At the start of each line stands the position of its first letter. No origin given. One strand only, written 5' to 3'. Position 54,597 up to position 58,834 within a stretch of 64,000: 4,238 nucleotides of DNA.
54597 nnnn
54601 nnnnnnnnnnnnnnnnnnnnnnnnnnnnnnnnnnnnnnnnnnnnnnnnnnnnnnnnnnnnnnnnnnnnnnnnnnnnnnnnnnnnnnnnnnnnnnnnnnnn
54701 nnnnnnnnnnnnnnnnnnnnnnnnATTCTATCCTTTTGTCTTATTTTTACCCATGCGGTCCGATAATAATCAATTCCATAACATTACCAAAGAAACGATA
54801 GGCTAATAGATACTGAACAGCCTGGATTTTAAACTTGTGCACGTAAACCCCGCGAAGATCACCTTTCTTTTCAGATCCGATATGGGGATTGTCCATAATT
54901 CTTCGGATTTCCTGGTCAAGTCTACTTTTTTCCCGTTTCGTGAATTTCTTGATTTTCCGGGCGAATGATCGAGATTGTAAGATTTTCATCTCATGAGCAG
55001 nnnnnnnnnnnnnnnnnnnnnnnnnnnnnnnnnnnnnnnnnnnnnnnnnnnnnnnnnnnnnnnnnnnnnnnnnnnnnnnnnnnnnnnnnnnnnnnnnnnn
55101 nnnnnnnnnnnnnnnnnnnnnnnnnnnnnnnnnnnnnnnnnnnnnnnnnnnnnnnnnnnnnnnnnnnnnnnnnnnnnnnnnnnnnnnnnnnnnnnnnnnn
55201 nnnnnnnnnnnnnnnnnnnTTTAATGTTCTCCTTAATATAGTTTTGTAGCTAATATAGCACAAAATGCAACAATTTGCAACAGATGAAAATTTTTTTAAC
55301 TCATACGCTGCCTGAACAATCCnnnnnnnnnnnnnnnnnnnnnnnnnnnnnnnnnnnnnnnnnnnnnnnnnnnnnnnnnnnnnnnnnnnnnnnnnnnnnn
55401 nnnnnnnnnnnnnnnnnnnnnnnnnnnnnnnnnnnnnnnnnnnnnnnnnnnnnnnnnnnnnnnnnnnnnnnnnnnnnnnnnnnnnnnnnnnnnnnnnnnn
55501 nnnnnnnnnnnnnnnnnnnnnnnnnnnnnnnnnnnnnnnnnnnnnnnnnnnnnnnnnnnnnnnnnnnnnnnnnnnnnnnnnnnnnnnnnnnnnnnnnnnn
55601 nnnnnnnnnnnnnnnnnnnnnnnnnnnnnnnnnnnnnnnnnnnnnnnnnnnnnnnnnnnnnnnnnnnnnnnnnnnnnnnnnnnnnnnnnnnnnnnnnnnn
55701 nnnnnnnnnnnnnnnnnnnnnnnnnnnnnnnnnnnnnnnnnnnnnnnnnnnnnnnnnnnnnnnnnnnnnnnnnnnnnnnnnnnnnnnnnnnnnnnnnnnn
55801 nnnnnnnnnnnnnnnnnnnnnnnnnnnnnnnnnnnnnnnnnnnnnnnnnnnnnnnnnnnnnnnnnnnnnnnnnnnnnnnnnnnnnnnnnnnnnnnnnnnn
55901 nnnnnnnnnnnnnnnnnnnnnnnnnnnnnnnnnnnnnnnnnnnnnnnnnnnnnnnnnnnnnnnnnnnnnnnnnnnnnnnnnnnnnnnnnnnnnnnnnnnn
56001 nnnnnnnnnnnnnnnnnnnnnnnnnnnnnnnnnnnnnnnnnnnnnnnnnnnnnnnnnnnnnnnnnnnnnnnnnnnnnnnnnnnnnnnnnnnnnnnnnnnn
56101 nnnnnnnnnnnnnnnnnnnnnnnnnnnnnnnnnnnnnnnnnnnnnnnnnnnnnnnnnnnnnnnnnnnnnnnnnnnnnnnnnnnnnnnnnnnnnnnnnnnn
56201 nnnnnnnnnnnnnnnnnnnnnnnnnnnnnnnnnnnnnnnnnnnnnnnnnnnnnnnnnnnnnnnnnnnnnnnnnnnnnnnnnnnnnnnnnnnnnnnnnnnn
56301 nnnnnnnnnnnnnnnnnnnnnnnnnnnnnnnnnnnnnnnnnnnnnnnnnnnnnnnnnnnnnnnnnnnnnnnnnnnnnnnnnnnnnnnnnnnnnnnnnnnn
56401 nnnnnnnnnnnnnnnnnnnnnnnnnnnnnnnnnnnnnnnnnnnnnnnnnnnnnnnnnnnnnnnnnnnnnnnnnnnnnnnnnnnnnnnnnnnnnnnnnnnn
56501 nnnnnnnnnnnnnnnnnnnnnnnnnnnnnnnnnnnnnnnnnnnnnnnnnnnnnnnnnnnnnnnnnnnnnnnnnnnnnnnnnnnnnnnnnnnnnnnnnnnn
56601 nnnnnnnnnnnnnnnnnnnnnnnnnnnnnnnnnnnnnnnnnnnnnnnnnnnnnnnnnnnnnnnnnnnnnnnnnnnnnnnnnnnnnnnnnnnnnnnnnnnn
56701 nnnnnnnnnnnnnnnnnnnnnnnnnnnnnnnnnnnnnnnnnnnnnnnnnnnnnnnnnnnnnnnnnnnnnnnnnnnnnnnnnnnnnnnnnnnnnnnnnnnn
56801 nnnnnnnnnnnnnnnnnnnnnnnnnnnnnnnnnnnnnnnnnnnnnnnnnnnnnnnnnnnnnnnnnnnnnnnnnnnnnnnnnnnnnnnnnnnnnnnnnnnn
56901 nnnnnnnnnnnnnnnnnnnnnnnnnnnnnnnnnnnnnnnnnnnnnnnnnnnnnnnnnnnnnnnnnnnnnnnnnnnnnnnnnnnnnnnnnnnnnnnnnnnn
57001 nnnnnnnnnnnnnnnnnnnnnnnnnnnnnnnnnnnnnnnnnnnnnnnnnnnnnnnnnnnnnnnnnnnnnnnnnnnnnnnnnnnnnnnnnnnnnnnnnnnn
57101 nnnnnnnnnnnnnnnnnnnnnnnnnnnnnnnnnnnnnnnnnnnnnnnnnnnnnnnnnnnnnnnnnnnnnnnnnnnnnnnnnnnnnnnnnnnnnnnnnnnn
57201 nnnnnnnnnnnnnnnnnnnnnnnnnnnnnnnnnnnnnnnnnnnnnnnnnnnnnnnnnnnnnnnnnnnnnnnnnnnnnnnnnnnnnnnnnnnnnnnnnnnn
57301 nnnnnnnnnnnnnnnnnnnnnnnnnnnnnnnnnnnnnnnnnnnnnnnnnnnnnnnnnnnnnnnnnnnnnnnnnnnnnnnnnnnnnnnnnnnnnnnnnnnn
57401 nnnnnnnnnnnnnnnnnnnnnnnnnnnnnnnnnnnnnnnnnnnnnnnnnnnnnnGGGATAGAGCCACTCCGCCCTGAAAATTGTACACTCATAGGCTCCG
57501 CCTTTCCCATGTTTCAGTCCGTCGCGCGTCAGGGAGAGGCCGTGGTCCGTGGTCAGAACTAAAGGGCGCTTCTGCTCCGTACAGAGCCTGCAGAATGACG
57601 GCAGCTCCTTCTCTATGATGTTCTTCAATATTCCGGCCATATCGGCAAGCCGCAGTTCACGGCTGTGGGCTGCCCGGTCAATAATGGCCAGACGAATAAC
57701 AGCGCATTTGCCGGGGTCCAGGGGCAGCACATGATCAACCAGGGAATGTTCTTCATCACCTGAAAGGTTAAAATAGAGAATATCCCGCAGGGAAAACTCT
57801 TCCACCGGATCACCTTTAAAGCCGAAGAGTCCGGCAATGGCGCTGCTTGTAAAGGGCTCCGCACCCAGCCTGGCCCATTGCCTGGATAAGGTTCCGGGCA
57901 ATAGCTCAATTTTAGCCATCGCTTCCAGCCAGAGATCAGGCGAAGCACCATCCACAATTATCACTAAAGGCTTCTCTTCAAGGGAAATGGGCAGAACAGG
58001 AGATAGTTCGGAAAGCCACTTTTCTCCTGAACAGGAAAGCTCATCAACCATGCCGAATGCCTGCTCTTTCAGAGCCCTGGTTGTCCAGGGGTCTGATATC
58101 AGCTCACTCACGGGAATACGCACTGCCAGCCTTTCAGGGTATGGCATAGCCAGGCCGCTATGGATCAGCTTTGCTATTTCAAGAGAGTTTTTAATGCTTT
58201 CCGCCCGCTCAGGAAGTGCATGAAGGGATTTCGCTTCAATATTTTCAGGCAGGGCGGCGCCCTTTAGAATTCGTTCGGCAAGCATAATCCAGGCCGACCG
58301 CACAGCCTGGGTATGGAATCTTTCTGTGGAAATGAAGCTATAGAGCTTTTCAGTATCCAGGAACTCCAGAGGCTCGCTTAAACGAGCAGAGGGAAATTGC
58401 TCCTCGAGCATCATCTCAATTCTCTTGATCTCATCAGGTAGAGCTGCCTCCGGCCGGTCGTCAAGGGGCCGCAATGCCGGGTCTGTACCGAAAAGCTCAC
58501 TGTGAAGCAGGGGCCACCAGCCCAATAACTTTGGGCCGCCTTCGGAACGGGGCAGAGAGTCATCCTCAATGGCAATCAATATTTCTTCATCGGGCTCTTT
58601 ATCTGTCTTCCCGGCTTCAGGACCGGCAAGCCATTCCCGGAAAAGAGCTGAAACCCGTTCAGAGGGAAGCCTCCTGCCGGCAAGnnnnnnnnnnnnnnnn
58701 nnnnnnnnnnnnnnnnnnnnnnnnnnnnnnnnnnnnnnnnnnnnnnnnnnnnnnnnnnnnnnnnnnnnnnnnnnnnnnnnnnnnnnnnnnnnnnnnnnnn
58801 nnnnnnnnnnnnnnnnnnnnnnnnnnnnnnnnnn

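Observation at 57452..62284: Single 1610-aa polypeptide fusing a BrxC/PglY-type ATPase to a PglZ-type phosphatase-fold domain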

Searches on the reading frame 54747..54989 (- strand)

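Call 5: search_protein_families(library=pfam, proteins=[window:54747-54989:-], max_evalue=0.1)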
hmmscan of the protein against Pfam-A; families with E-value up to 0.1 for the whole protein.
window:54747-54989:- (80 aa): 4 families
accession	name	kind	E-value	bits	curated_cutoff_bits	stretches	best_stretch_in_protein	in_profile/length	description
PF15781.12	ParE-like_toxin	-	4.8e-24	84.6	28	1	3-79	1-79/87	ParE-like toxin of type II bacterial toxin-antitoxin system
PF05016.21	ParE_toxin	-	0.00043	21.2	23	1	11-75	12-81/89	ParE toxin of type II toxin-antitoxin system, parDE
PF25601.1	AAA_lid_14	-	0.00086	19.5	27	1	47-73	23-49/87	AAA+ ATPase lid domain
PF04383.19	KilA-N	-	0.0066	16.7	23.8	1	3-56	37-83/107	KilA-N domain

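Call 6: search_protein_families(library=padloc, proteins=[window:54747-54989:-], max_evalue=0.1)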
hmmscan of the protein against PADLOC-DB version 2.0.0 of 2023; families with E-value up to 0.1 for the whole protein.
window:54747-54989:- (80 aa): 0 families

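Call 7: search_protein_families(library=ncbifam, proteins=[window:54747-54989:-], max_evalue=0.1)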
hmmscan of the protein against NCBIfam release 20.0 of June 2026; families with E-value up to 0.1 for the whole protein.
window:54747-54989:- (80 aa): 2 families
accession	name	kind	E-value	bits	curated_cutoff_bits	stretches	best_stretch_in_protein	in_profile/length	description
NF053808.1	Ssp4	equivalog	0.0086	15.3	300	1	1-62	189-251/280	Ssp4 family T6SS effector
TIGR02385.1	RelE_StbE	subfamily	0.017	15.6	27.9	1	3-79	2-84/88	type II toxin-antitoxin system mRNA interferase toxin, RelE/StbE family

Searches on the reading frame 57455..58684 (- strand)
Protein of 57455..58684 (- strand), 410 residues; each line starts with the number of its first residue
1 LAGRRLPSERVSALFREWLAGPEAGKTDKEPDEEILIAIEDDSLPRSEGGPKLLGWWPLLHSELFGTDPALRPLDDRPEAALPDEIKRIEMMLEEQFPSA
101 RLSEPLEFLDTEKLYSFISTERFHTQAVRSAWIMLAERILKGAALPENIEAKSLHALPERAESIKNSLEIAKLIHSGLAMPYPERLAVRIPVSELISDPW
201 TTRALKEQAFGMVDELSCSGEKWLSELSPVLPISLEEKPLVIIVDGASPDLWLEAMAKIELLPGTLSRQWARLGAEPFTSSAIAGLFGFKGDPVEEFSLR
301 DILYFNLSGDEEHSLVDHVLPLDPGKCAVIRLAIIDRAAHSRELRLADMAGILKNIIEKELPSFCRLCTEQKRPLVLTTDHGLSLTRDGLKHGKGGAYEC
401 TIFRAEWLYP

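Call 30: predict_structure(alignment_id=A1)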
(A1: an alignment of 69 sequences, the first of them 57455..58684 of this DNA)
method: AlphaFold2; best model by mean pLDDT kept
length: 410 residues; sequences in the alignment: 69
mean_pLDDT: 90.6   pTM: 0.83
mean pLDDT of the five models: 90.6, 89.9, 89.7, 89.7, 89.1
residues with pLDDT >= 90: 319; 70-90: 40; 50-70: 43; < 50: 8
segments of 3 or more residues with pLDDT < 50: 45-49
pLDDT, mean of each block of 10 residues (from residue 1): 64 82 71 67 50 67 67 56 86 95 96 98 97 98 96 95 98 98 98 98 98 98 98 98 98 98 97 98 98 98 95 93 97 96 95 97 97 98 97 95 96
secondary structure, 60 per line:
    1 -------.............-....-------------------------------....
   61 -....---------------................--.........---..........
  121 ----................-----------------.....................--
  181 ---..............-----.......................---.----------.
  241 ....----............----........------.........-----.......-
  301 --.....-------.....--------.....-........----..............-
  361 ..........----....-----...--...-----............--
elements in order: H8-20 H22-25 H57-60 H62-65 H81-96 H99-107 H111-120 H125-140 H158-178 H184-197 H203-225 E240-244 H249-260 E265-272 H279-287 H293-299 E303-307 H315-319 E328-332 H334-341 H346-359 H361-370 E375-378 E384-386 E389-391 H397-400 E401-408

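Call 32: fold_search(model_id=the predicted structure, library=pdb)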
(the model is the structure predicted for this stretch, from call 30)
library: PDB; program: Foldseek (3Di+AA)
matches with E <= 10: 557; with E <= 0.001: 22
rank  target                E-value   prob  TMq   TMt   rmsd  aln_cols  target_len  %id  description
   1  7pvk_A                4.6e-09  1.00  0.33  0.28  16.9       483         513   12  X-ray structure of dimeric PorX (T272A mutant), in complex with pGpG. (released 2022-12-14)
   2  7pv7_A                5.2e-09  1.00  0.38  0.32  14.3       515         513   11  Crystal structure of dimeric Porphyromonas gingivalis PorX, a type 9 secretion system response regulator. (released 2022-12-14)
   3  8tef_D                4.4e-08  1.00  0.34  0.29  14.8       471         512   11  PorX primitive monoclinic crystal form (released 2024-04-17)
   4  8tef_A                4.9e-08  1.00  0.36  0.30  14.1       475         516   12  PorX primitive monoclinic crystal form (released 2024-04-17)
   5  7pva_B                6.2e-08  1.00  0.36  0.30  15.2       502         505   12  1.9 Angstrom crystal structure of dimeric PorX, co-crystallized in the presence of zinc (released 2022-12-14)
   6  7pva_D                1.3e-07  1.00  0.36  0.30  14.6       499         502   12  1.9 Angstrom crystal structure of dimeric PorX, co-crystallized in the presence of zinc (released 2022-12-14)
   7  8thp_A                2.1e-07  1.00  0.39  0.34   6.7       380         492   13  PorX phosphatase null mutant (T271V) (released 2024-04-17)
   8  8tfm_A                3.5e-07  1.00  0.35  0.31   8.5       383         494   14  PorX with Zn (primitive orthorhombic crystal form) (released 2024-04-17)
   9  8p6f_A                3.7e-07  1.00  0.31  0.27  11.0       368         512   13  Crystal structure of PorX-Fj (released 2024-04-03)
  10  8ted_B                4.7e-07  1.00  0.34  0.28  14.4       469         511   12  PorX primitive orthorhombic crystal form (released 2024-04-17)
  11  7pv7_B                5.9e-07  1.00  0.35  0.29   8.0       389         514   11  Crystal structure of dimeric Porphyromonas gingivalis PorX, a type 9 secretion system response regulator. (released 2022-12-14)
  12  8p6f_B                6.3e-07  1.00  0.39  0.33   7.1       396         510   12  Crystal structure of PorX-Fj (released 2024-04-03)
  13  8tef_C                7.1e-07  1.00  0.33  0.29   9.0       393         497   12  PorX primitive monoclinic crystal form (released 2024-04-17)
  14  8tff_B                9.5e-07  1.00  0.31  0.26  15.8       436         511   12  PorX with BeF3 phosphate analog (released 2024-04-17)
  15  8ted_A                1.1e-06  1.00  0.38  0.32   7.1       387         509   12  PorX primitive orthorhombic crystal form (released 2024-04-17)
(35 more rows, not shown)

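Call 40: search_protein_representatives(protein=window:57455-58684:-)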
Query: 410 residues. Proteins with E-value up to 0.001 (for the whole library): 92; up to 1e-10: 77; up to 1e-30: 60. The best 92 are listed.
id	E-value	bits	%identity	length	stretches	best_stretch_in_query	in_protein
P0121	4.9e-107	375.0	67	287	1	142-409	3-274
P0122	1.5e-99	350.3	48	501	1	1-407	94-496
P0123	2.9e-99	349.4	51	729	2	1-262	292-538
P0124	7.7e-93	328.3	47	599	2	145-407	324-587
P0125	4.2e-87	309.4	45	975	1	1-410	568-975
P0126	9.8e-84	298.3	43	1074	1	1-408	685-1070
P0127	1.0e-83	298.2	46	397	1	28-407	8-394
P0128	9.0e-82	291.8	41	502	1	1-407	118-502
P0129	1.0e-81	291.6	46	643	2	54-408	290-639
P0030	3.4e-78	280.0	44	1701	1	1-407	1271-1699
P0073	1.7e-74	267.9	42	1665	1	1-408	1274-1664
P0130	6.9e-74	265.8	39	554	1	3-406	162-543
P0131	6.9e-71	256.0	39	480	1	1-409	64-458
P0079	2.5e-69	250.8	40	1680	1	31-404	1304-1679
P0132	2.9e-69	250.6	37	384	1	30-406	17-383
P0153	3.3e-51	191.1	34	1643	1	32-407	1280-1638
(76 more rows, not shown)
